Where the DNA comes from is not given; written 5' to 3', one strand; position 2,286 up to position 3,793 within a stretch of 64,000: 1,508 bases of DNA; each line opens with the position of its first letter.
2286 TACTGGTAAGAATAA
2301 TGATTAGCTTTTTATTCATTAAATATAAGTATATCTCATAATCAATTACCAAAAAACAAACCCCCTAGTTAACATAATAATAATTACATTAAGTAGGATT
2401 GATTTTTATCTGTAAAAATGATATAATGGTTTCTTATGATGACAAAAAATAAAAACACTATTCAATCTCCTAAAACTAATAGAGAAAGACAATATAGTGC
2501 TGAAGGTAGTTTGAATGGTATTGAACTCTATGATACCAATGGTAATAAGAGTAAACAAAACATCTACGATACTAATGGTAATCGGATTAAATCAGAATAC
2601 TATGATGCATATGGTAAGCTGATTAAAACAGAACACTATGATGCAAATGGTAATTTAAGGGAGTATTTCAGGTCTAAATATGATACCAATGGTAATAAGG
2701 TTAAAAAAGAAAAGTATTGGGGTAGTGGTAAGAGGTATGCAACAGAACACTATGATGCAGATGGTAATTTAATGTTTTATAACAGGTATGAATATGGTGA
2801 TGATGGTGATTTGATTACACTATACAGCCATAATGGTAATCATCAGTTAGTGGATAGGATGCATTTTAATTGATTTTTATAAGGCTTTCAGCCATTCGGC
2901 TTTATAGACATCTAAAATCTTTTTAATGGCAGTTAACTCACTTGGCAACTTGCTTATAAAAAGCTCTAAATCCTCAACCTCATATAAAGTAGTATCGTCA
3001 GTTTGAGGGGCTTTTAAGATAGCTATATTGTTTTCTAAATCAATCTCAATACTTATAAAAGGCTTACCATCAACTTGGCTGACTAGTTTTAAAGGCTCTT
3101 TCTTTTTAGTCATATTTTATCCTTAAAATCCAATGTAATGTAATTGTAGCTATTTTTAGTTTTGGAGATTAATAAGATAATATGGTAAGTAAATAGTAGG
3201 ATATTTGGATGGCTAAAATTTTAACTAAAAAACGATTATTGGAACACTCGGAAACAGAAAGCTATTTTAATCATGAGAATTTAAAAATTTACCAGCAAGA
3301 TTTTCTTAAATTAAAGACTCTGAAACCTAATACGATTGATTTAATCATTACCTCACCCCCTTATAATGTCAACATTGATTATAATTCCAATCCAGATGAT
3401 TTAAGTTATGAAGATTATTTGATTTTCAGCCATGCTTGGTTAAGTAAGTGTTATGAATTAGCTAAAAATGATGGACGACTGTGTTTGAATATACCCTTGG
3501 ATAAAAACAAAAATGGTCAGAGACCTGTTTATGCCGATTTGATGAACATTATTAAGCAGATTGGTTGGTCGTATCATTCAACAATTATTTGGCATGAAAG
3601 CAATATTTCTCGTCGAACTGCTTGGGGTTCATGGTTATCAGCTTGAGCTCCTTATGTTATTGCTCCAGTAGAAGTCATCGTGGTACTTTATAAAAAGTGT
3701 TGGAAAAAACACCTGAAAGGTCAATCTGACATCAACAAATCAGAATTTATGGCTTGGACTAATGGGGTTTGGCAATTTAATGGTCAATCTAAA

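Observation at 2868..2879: Conserved boundary motif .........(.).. at both ends of every YD-like cassette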

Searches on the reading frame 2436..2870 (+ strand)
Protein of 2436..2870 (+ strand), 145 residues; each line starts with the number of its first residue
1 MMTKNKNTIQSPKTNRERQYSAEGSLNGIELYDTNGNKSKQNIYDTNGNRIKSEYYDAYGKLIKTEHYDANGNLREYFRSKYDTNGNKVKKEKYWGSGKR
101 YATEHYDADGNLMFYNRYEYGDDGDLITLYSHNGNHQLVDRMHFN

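Call 9: search_protein_families(library=pfam, proteins=[window:2436-2870:+], max_evalue=0.1)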
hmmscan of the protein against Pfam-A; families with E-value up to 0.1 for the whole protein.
window:2436-2870:+ (145 aa): 4 families
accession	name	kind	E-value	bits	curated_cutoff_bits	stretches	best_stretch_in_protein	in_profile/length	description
PF11178.13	DUF2963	-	0.00055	19.7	22.6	1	23-66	4-51/52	Protein of unknown function (DUF2963)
PF21025.2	Fapy_DNA_glyco_C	-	0.0044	17.3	27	1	78-100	15-37/49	Formamidopyrimidine-DNA glycosylase C-terminal domain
PF05593.20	RHS_repeat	-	0.037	14.9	22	0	32-73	1-37/38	RHS Repeat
PF07661.19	MORN_2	-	0.097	13.4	29.6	0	65-76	5-16/22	MORN repeat variant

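Call 53: find_homologous_proteins(query=A4, max_evalue=1e-12)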
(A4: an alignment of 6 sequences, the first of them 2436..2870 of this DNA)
Query A4 (6 sequences) (145 aa, profile of the alignment): 111 proteins with E <= 1e-12 among 8000 candidates.
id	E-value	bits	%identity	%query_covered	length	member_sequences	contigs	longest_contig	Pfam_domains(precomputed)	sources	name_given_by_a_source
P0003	1.9e-69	251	36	83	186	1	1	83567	-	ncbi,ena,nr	ncbi:MAG: hypothetical protein OXF30_03010 [Candidatus Saccharibacteria bacterium]|nr:hypothetical p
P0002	9.2e-68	246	42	59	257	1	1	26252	PF05593.20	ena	-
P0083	8.6e-59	216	34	70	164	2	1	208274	PF05593.20,PF11178.14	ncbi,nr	ncbi:MAG: hypothetical protein OXF49_00835 [Candidatus Saccharibacteria bacterium]|nr:hypothetical p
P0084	1.8e-54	202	32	70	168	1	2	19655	PF05593.20,PF11178.14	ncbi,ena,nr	ncbi:MAG: hypothetical protein OXF30_00090 [Candidatus Saccharibacteria bacterium]|nr:hypothetical p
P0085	2.2e-51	192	32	57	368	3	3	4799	PF14559.13,PF13431.13,PF13414.13,PF13371.13,PF00515.35,PF13424.13,PF21033.5,PF13432.13,PF13428.13,PF13181.13,PF07719.24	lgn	-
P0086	1.1e-50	190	35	92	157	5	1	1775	PF05593.20,PF11178.14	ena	-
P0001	4.9e-47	178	41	68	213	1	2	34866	PF05593.20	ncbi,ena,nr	ncbi:MAG: hypothetical protein OXF49_01275 [Candidatus Saccharibacteria bacterium]|nr:hypothetical p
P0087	4.6e-39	152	28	88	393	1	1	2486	PF13431.13,PF23914.2,PF13414.13,PF13176.13,PF11178.14,PF13428.13,PF07721.21,PF14559.13,PF00515.35,PF13424.13,PF21033.5,PF13432.13,PF13181.13,PF07719.24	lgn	-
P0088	2.0e-35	140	36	88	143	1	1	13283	PF05593.20,PF11178.14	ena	-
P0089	2.4e-35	140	28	74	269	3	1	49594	PF05593.20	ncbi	-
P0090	7.4e-35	138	45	52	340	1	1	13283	PF05593.20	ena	-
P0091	9.7e-35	138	35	61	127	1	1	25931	-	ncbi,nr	ncbi:MAG: hypothetical protein OXF85_00185, partial [Candidatus Saccharibacteria bacterium]|nr:hypot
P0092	1.1e-32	131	31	63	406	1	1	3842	PF05593.20,PF11178.14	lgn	-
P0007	3.3e-31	127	39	51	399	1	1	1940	PF05593.20,PF11178.14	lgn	-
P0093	7.2e-31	125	33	77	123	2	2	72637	PF05593.20,PF11178.14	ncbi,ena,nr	ncbi:MAG: hypothetical protein OXF85_03155 [Candidatus Saccharibacteria bacterium]|nr:hypothetical p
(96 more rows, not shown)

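Call 54: find_encoding_contigs(protein=P0083, flank=6000, max_places=3)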
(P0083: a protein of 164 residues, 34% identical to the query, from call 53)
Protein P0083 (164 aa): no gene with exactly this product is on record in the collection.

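Call 55: find_encoding_contigs(protein=P0088, flank=8000, max_places=3)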
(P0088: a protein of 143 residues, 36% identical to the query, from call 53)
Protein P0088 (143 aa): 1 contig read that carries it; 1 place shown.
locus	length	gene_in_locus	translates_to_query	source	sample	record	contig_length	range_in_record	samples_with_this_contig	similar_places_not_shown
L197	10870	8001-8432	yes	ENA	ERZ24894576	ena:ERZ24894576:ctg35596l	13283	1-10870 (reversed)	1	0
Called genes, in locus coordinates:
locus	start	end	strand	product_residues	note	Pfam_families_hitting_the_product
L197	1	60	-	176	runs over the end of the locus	-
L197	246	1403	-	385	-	PF00140:Sigma70_r1_2, PF04542:Sigma70_r2, PF04539:Sigma70_r3, PF04545:Sigma70_r4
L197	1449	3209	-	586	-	PF01807:Zn_ribbon_DnaG, PF08275:DNAG_N, PF01751:Toprim (faint), PF13155:Toprim_2, PF13362:Toprim_3 (weak), PF13662:Toprim_4, PF10410:DnaB_bind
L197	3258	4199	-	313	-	PF18723:HMUDK_hel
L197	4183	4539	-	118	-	PF04237:YjbR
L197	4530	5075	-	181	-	PF00929:RNase_T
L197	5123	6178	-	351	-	PF00814:TsaD, PF02543:Carbam_trans_N (weak)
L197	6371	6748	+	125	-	PF00589:Phage_integrase (weak)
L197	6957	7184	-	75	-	-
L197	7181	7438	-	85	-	PF07460:NUMOD3 (weak)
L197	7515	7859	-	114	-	-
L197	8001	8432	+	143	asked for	PF11178:DUF2963 (faint), PF05593:RHS_repeat (faint)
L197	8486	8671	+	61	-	-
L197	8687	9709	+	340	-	PF05593:RHS_repeat (faint)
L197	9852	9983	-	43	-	-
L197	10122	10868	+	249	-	?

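Call 56: find_encoding_contigs(protein=P0093, flank=6000, max_places=3)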
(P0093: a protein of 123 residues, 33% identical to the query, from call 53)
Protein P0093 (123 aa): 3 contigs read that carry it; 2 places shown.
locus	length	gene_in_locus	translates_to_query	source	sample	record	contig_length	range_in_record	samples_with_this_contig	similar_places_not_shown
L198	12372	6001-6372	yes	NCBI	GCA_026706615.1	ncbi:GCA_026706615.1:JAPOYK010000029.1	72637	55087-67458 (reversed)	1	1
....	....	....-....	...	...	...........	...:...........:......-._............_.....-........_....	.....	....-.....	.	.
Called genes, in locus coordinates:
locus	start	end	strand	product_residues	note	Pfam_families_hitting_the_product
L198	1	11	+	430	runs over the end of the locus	-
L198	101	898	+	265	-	PF06750:A24_N_bact, PF01478:Peptidase_A24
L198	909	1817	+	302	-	PF07963:N_methyl (weak)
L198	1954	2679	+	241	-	-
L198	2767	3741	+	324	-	-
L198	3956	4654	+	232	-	PF01381:HTH_3, PF12844:HTH_19, PF13274:SocA_Panacea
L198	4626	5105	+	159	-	-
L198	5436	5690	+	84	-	-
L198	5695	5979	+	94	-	-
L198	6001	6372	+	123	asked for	PF11178:DUF2963 (faint), PF05593:RHS_repeat (faint)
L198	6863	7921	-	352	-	PF00145:DNA_methylase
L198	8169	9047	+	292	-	-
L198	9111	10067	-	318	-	PF02899:Phage_int_SAM_1, PF13102:Phage_int_SAM_5, PF00589:Phage_integrase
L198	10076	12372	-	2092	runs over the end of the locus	-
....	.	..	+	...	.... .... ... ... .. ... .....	-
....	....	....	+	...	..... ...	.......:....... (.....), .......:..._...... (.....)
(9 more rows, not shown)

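Call 57: find_encoding_contigs(protein=P0084, flank=6000, max_places=3)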
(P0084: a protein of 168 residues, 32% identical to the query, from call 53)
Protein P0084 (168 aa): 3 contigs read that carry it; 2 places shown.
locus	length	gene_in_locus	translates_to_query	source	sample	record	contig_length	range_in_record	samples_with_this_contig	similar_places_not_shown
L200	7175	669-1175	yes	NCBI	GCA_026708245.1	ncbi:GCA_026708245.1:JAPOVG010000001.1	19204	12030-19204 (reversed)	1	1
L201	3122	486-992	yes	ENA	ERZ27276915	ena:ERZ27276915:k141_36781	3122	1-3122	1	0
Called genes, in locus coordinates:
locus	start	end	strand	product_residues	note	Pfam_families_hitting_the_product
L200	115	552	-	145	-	-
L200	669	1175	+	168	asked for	PF11178:DUF2963 (faint), PF05593:RHS_repeat (faint)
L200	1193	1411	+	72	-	-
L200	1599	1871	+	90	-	-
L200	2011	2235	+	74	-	PF03840:SecG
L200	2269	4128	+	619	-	PF00496:SBP_bac_5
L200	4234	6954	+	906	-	-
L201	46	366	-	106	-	-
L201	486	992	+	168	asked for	PF11178:DUF2963 (faint), PF05593:RHS_repeat (faint)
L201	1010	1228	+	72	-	-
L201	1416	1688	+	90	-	-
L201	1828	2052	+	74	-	PF03840:SecG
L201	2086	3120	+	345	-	?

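Call 73: search_protein_families(library=ncbifam, proteins=[window:2436-2870:+], max_evalue=0.01)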
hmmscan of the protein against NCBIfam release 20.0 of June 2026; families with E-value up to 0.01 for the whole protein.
window:2436-2870:+ (145 aa): 0 families

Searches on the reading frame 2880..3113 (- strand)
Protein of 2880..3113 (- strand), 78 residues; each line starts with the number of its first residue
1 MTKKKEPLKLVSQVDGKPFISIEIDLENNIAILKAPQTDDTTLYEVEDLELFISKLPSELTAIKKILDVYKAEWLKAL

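Call 9: search_protein_families(library=pfam, proteins=[window:2880-3113:-], max_evalue=0.1)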
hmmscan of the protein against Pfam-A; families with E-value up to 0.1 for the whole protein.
window:2880-3113:- (78 aa): 1 family
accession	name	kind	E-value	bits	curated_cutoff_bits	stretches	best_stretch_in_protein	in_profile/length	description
PF05504.16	Spore_GerAC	-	0.095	13.3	23.6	1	11-55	61-104/167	Spore germination B3/ GerAC like, C-terminal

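Call 69: find_encoding_contigs(protein=window:2880-3113:-, flank=6000, max_places=10)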
Protein window:2880-3113:- (78 aa): 3 contigs read that carry it; 1 place shown.
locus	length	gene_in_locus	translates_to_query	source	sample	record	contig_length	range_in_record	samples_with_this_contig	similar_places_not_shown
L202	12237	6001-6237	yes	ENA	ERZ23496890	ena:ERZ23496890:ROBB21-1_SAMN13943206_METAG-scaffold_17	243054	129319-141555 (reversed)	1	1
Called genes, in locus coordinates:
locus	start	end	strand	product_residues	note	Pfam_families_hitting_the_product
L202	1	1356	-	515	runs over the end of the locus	PF03109:ABC1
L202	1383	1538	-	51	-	-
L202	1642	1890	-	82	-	-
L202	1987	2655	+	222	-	-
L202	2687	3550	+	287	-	PF17773:UPF0176_N, PF00581:Rhodanese (weak), PF12368:Rhodanese_C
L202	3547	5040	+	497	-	PF01541:GIY-YIG, PF27096:UvrC_M (faint), PF02151:UVR, PF08459:UvrC_RNaseH_dom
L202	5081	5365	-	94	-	PF01555:N6_N4_Mtase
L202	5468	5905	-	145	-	PF01555:N6_N4_Mtase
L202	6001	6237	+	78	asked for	-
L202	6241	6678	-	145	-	-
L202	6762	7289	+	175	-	PF11178:DUF2963 (faint), PF05593:RHS_repeat (faint)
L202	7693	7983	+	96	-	-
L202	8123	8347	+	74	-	PF03840:SecG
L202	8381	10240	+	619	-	PF00496:SBP_bac_5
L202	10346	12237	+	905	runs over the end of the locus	-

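Call 73: search_protein_families(library=ncbifam, proteins=[window:2880-3113:-], max_evalue=0.01)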
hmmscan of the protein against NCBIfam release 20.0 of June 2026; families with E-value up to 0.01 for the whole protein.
window:2880-3113:- (78 aa): 0 families

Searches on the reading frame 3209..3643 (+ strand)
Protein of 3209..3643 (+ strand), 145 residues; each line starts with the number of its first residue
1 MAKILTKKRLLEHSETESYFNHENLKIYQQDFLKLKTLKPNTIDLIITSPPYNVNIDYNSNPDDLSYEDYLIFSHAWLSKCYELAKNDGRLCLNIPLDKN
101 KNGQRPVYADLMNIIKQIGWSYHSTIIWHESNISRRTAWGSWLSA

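Call 9: search_protein_families(library=pfam, proteins=[window:3209-3643:+], max_evalue=0.1)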
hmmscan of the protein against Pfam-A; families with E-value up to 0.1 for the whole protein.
window:3209-3643:+ (145 aa): 4 families
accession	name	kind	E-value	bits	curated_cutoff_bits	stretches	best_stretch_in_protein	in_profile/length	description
PF01555.25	N6_N4_Mtase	-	4.5e-16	59.9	26.7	1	43-132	1-84/221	DNA methylase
PF07669.17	Eco57I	-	0.0014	19.2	25.3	1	15-96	48-135/171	Eco57I restriction-modification methylase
PF02384.22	N6_Mtase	-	0.013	15.3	20.4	1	22-92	104-180/311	N-6 DNA Methylase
PF01170.24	UPF0020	-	0.048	13.8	22.3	1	19-62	99-141/197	RMKL-like, methyltransferase domain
